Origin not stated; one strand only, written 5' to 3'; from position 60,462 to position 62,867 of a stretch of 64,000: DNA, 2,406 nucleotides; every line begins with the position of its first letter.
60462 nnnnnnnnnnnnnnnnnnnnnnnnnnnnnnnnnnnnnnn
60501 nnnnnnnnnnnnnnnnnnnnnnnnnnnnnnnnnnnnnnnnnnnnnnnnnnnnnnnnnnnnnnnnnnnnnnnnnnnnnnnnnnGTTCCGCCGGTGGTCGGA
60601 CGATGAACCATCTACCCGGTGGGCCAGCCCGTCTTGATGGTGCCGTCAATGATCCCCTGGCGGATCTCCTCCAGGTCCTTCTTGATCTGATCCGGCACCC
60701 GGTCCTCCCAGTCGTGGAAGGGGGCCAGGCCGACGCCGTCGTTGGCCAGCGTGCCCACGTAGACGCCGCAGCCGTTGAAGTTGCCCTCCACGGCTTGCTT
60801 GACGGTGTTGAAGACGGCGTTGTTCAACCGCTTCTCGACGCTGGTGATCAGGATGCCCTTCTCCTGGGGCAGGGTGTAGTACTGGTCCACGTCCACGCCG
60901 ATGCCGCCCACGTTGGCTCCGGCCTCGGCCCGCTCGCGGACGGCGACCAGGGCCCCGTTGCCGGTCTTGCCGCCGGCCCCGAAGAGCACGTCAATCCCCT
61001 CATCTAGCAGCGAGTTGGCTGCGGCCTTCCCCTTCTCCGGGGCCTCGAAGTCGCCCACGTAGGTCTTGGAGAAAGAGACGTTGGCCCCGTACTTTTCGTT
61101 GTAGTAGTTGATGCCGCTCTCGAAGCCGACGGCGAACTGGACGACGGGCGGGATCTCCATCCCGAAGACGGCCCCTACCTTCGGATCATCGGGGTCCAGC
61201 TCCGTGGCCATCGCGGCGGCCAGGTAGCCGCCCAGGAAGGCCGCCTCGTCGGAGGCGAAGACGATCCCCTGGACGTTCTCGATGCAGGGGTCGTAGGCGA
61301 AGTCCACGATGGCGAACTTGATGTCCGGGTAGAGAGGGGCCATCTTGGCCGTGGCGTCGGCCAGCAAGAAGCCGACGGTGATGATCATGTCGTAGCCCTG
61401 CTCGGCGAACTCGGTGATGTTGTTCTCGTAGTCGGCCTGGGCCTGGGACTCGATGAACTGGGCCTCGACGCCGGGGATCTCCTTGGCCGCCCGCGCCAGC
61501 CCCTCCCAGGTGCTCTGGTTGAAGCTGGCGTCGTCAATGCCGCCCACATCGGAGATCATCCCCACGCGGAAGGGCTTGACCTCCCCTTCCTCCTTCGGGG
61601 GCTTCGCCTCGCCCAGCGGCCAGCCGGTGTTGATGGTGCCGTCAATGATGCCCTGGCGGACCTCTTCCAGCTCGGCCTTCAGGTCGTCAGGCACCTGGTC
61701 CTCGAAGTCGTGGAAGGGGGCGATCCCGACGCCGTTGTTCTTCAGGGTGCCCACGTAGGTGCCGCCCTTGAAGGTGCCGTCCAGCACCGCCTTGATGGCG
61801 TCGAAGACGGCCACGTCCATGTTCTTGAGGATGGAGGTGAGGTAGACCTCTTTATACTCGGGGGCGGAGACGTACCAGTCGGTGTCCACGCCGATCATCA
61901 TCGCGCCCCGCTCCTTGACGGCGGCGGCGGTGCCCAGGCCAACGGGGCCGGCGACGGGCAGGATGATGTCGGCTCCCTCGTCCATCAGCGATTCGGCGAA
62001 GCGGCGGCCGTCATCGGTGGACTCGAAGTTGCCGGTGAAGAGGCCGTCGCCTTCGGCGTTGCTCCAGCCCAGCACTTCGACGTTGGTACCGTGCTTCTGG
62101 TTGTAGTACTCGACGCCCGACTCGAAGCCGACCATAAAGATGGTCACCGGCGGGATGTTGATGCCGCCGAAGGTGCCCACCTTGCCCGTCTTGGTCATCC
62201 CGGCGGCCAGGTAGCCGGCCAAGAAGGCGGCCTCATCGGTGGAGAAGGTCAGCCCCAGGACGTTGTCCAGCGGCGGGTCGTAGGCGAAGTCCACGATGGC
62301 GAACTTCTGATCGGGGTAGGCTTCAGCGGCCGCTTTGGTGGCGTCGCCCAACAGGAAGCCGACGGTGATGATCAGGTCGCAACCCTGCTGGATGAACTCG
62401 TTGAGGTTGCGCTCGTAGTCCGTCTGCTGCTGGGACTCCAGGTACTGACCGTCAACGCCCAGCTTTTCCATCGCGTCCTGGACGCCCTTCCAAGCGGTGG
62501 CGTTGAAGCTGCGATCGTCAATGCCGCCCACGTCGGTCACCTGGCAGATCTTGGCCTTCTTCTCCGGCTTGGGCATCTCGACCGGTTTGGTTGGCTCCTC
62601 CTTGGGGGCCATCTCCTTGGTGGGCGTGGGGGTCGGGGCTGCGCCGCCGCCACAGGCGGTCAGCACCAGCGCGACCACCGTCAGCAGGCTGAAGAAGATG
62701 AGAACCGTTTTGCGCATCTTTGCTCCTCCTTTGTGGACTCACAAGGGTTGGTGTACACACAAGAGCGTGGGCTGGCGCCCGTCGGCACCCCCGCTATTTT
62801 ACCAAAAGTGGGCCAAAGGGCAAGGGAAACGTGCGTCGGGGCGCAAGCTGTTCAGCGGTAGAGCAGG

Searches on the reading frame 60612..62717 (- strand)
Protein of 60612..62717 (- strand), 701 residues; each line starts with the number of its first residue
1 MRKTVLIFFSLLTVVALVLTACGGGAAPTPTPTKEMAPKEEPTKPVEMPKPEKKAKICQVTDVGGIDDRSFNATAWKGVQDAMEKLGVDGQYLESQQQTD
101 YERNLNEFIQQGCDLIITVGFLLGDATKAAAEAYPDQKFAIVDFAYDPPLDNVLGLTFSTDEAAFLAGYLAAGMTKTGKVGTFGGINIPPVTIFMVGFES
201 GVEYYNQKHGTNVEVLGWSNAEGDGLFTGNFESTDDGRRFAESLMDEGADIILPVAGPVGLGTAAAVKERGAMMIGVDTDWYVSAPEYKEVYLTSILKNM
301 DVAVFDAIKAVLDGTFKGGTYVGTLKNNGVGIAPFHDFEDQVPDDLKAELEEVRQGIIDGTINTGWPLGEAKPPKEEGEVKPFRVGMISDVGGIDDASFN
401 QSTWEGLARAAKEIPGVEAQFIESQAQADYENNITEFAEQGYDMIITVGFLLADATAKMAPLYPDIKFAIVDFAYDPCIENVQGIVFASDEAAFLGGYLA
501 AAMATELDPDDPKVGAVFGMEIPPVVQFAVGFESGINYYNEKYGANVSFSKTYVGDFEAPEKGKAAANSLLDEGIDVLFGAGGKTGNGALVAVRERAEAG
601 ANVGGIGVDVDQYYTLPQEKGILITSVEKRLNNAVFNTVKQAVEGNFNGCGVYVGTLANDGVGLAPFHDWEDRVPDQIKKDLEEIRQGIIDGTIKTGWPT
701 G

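Call 25: search_protein_families(library=pfam, proteins=[window:60612-62717:-], max_evalue=0.01)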
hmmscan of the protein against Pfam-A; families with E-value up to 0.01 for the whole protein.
window:60612-62717:- (701 aa): 4 families
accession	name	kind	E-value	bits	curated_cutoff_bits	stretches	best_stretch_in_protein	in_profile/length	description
PF02608.20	Bmp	-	3.6e-117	391.1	24.1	2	59-361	5-294/301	ABC transporter substrate-binding protein PnrA-like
PF00532.27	Peripla_BP_1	-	0.0013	18.7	22.2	0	67-148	11-94/281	Periplasmic binding proteins and sugar binding domain of LacI family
PF01513.26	NAD_kinase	-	0.0021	18.8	25.5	0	94-127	54-84/130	ATP-NAD kinase N-terminal domain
PF01903.22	CbiX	-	0.0065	17.2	22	0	407-455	15-65/106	CbiX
